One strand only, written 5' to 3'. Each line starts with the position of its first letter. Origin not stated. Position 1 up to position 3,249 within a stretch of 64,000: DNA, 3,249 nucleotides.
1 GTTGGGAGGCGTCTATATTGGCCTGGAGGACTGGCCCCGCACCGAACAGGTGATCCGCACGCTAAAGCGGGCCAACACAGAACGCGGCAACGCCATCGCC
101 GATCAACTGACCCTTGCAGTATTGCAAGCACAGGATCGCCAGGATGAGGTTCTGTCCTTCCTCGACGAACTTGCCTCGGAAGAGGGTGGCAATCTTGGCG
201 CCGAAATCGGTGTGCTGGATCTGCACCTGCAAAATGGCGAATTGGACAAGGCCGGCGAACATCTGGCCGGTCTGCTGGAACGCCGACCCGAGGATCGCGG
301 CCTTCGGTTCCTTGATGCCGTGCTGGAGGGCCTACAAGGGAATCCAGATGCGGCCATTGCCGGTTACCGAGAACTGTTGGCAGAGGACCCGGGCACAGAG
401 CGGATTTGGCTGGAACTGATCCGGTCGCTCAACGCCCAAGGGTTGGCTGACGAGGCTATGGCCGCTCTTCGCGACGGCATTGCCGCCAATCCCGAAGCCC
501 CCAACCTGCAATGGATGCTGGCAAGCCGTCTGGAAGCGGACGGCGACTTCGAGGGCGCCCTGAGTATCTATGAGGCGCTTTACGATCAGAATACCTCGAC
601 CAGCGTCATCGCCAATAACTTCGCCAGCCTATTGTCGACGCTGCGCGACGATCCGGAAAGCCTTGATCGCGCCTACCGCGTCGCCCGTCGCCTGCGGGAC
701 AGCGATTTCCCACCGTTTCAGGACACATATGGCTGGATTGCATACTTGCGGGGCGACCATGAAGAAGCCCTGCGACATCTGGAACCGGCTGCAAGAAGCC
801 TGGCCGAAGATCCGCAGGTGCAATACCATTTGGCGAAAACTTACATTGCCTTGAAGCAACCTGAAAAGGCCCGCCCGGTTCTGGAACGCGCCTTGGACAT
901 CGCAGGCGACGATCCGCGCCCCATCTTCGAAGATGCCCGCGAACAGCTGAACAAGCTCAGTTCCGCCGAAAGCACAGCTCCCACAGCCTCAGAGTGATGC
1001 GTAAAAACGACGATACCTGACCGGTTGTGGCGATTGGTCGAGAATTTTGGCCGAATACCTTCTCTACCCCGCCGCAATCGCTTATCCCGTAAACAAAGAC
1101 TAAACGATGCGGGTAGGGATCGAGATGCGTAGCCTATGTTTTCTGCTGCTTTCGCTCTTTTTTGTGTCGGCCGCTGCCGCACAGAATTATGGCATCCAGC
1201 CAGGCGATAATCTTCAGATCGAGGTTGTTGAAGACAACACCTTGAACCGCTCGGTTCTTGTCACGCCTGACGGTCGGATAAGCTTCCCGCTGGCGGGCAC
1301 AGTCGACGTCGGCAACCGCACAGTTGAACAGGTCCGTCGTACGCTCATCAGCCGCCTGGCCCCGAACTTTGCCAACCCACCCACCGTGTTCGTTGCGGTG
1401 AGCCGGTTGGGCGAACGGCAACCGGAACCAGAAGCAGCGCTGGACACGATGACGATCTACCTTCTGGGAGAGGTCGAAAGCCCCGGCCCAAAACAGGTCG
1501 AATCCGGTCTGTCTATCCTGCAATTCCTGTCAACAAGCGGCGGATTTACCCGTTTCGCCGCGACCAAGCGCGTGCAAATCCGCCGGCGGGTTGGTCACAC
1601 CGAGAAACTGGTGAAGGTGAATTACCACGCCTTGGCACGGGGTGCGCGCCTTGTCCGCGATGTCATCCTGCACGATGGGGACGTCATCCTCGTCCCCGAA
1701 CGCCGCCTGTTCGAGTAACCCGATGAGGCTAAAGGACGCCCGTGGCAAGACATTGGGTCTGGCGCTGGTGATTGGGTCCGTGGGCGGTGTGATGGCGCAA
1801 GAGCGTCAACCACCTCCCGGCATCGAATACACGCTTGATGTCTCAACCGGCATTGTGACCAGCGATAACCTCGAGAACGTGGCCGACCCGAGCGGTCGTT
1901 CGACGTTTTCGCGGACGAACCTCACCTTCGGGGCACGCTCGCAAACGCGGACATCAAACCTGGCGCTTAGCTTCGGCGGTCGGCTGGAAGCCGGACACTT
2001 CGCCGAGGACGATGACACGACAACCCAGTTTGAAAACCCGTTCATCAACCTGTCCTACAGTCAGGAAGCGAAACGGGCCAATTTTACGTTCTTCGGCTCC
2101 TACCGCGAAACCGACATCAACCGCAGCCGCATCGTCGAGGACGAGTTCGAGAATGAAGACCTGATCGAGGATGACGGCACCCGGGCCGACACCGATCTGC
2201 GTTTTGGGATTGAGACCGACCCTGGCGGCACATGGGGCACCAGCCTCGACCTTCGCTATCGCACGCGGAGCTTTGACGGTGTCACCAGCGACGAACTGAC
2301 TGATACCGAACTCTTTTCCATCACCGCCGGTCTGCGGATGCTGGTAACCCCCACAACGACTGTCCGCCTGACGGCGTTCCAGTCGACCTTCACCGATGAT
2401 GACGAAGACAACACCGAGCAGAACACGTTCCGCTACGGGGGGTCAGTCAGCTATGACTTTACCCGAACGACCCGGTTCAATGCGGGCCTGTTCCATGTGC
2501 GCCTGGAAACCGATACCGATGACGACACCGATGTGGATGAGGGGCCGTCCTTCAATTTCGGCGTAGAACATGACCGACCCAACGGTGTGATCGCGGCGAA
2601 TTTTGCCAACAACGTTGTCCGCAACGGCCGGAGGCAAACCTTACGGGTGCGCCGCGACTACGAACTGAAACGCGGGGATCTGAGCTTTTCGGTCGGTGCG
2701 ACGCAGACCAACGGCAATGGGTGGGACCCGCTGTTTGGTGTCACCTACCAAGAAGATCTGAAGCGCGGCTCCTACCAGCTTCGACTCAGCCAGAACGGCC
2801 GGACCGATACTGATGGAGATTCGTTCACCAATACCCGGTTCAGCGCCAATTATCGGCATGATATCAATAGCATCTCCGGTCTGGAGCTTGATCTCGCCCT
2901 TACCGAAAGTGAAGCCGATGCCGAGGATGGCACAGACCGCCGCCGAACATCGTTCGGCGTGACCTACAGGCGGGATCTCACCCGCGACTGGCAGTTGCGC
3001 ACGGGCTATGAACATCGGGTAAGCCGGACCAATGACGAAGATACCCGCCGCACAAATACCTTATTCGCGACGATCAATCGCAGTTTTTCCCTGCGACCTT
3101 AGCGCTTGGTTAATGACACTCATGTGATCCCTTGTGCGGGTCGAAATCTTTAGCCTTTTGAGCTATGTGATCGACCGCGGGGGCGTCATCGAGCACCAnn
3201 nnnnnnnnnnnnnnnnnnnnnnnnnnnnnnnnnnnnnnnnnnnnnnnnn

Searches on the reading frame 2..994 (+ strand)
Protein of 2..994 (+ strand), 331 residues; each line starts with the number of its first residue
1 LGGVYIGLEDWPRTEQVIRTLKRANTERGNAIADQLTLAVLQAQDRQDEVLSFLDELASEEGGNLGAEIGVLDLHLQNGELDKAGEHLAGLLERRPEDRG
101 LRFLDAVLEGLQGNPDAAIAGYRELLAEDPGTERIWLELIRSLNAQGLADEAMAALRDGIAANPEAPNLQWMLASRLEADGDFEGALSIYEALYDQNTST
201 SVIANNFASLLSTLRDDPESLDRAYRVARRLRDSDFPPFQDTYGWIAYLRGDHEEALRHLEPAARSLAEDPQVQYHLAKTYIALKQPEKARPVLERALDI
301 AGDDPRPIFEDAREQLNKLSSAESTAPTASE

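Call 3: search_protein_families(library=pfam, proteins=[window:2-994:+], max_evalue=0.01)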
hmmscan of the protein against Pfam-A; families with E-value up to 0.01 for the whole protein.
window:2-994:+ (331 aa): 24 families
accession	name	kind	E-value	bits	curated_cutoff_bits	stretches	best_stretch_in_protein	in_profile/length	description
PF14559.12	TPR_19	-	3.6e-25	88.5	25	3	250-306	4-60/68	Tetratricopeptide repeat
PF13428.12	TPR_14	-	2.5e-23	80.6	23.5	3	134-174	2-42/44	Tetratricopeptide repeat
PF13432.12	TPR_16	-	8e-15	55.4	32.7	4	112-167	10-65/65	Tetratricopeptide repeat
PF07719.23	TPR_2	-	6.2e-12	45.1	27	1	272-303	2-33/34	Tetratricopeptide repeat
PF13174.12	TPR_6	-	2e-10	41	26.3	0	273-298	2-27/33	Tetratricopeptide repeat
PF24575.1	TPR_Slam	-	3.9e-10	40.5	35.2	0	102-142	50-90/104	Surface lipoprotein assembly modifier, N-terminal TPR repeats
PF13181.12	TPR_8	-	5.7e-10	39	25.7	1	272-303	2-33/34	Tetratricopeptide repeat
PF13424.12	TPR_12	-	9.9e-09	35.7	30.1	0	178-231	21-75/77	Tetratricopeptide repeat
PF13176.12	TPR_7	-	2.3e-08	33.9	27.9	0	276-306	4-34/36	Tetratricopeptide repeat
PF00515.34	TPR_1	-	1e-07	31.9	27.8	0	272-302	2-32/34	Tetratricopeptide repeat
PF07721.20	TPR_4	-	1.4e-07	31.8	27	0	243-261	7-25/26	Tetratricopeptide repeat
PF12895.13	ANAPC3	-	1.4e-06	29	27.2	1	243-296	29-81/82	Anaphase-promoting complex, cyclosome, subunit 3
PF23914.1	TPR_CcmH_CycH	-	1.5e-05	25.3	42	0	143-270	27-154/158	Cytochrome c-type biogenesis protein H TPR domain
PF13374.12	TPR_10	-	2.2e-05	24.8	27.5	0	276-300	7-31/42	Tetratricopeptide repeat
PF13414.12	TPR_11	-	0.00014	21.9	26.8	0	248-282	5-39/42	TPR repeat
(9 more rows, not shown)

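Call 4: search_protein_families(library=ncbifam, proteins=[window:2-994:+], max_evalue=0.01)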
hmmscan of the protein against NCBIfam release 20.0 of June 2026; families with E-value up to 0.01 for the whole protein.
window:2-994:+ (331 aa): 17 families
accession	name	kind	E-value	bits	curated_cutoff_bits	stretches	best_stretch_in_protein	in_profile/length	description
TIGR02917.1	PEP_TPR_lipo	equivalog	1e-33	116.3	312.2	1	15-299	618-899/899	XrtA/PEP-CTERM system TPR-repeat protein PrsT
NF040959.1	MamA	equivalog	1.4e-12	47.5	200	1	247-305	47-105/204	magnetosome protein MamA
NF052415.1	T3SS_chap_SctY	equivalog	9.9e-10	38.9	70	1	74-158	15-102/106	type III secretion apparatus assembly chaperone SctY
NF008520.0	PRK11447.1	equivalog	3.9e-08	31.6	858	1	90-202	594-706/1157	cellulose synthase complex outer membrane protein BcsC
TIGR02552.1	LcrH_SycD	equivalog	4.9e-08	32.8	104.8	1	251-307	66-124/136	SycD/LcrH family type III secretion system chaperone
NF033920.0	C39_PA2778_fam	equivalog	8.4e-08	31.9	150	1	134-222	157-245/255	PA2778 family cysteine peptidase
TIGR02521.1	type_IV_pilW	equivalog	1.2e-07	31.5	154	1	241-315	103-179/234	type IV pilus biogenesis/stability protein PilW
NF047371.1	FlcA_CTERM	equivalog_domain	6.1e-07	28.3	300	1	242-303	478-539/646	periplasmic flagellar collar protein FlcA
TIGR03939.1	PGA_TPR_OMP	equivalog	2e-05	23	366.65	0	77-172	407-502/800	poly-beta-1,6 N-acetyl-D-glucosamine export porin PgaA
NF047558.1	TPR_END_plus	domain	2.7e-05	24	32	0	274-302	2-30/56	TPR end-of-group domain-containing protein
NF008757.0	PRK11788.1-5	equivalog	2.8e-05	23.5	363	0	15-104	234-321/388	lipopolysaccharide assembly protein LapB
NF052400.1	M48_BAM_BepA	equivalog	5.4e-05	22.2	570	0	68-202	310-444/483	beta-barrel assembly-enhancing protease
TIGR00540.1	TPR_hemY_coli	hypoth_equivalog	7e-05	21.8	142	0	5-191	196-383/385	heme biosynthesis-associated TPR protein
NF008755.0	PRK11788.1-3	equivalog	0.00083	18.8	430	0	138-221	185-269/388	lipopolysaccharide assembly protein LapB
NF033762.1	social_mot_Tgl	equivalog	0.0029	17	225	0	144-263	42-162/252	social motility TPR repeat lipoprotein Tgl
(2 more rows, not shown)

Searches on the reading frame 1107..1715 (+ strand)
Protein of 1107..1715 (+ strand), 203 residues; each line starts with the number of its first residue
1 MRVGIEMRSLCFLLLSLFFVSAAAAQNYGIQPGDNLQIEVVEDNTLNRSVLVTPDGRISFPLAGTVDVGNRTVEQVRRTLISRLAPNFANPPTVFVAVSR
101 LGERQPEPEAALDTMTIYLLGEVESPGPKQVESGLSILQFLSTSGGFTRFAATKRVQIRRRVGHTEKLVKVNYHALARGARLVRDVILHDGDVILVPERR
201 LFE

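Call 3: search_protein_families(library=pfam, proteins=[window:1107-1715:+], max_evalue=0.01)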
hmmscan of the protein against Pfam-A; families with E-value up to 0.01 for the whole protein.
window:1107-1715:+ (203 aa): 3 families
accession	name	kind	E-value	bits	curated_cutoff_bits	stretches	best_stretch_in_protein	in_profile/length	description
PF02563.21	Poly_export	-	7.4e-19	68.1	28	1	23-98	2-76/77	Polysaccharide biosynthesis/export protein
PF10531.15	SLBB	-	1.9e-07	31.2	27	1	117-161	2-46/55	SLBB domain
PF22461.2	SLBB_2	-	5.7e-07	30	27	1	117-196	3-79/79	SLBB domain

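Call 4: search_protein_families(library=ncbifam, proteins=[window:1107-1715:+], max_evalue=0.01)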
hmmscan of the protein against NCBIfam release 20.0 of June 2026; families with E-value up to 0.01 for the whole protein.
window:1107-1715:+ (203 aa): 4 families
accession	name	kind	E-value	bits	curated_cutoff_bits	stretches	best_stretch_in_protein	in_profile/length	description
TIGR03027.2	pepcterm_export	equivalog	3.6e-30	104.9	180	1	27-199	2-167/169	XrtA/PEP-CTERM system exopolysaccharide export protein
NF041843.1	EpsY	equivalog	7.4e-21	74.3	320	1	23-196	48-210/211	exopolysaccharide export protein EpsY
TIGR03028.1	EpsE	equivalog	4.9e-16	58.8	262.65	2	27-102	1-77/239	polysaccharide export protein EpsE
NF011658.0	PRK15078.1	subfamily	8.4e-13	47.8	333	1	51-198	119-251/380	polysaccharide export protein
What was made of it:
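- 1107..1718 (+): Short Wza-like polysaccharide export protein (Poly_export + SLBB). PF02563, PF10531 (call 3); best NCBIfam hit is the XrtA/PEP-CTERM export protein, below cut-off (call 4)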

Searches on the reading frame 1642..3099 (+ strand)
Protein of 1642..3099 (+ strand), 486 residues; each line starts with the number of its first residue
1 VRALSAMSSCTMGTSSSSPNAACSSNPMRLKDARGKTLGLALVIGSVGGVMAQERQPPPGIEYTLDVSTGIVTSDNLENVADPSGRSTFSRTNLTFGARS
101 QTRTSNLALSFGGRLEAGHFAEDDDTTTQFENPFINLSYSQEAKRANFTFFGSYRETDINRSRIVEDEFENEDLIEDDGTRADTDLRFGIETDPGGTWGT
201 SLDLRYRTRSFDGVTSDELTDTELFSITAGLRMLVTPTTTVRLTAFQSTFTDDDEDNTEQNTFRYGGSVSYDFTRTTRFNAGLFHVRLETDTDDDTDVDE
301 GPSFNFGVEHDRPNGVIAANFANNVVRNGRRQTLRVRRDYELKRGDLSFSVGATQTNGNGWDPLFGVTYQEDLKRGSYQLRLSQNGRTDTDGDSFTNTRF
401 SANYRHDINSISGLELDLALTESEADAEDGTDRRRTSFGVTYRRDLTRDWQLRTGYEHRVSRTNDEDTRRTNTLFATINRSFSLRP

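Call 3: search_protein_families(library=pfam, proteins=[window:1642-3099:+], max_evalue=0.01)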
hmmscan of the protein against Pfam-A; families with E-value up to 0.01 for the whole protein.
window:1642-3099:+ (486 aa): 3 families
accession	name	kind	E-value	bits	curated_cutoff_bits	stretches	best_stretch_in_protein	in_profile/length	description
PF13505.12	OMP_b-brl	-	7.5e-07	29.9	28.7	1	42-232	6-174/175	Outer membrane protein beta-barrel domain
PF25222.1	DUF7840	-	0.00075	19.7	27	0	419-467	171-213/224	Domain of unknown function (DUF7840)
PF03349.22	Toluene_X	-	0.0011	18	29.7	1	355-468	237-349/421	Outer membrane protein transport protein (OMPP1/FadL/TodX)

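Call 4: search_protein_families(library=ncbifam, proteins=[window:1642-3099:+], max_evalue=0.01)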
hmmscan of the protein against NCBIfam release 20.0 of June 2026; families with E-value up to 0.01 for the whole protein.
window:1642-3099:+ (486 aa): 0 families
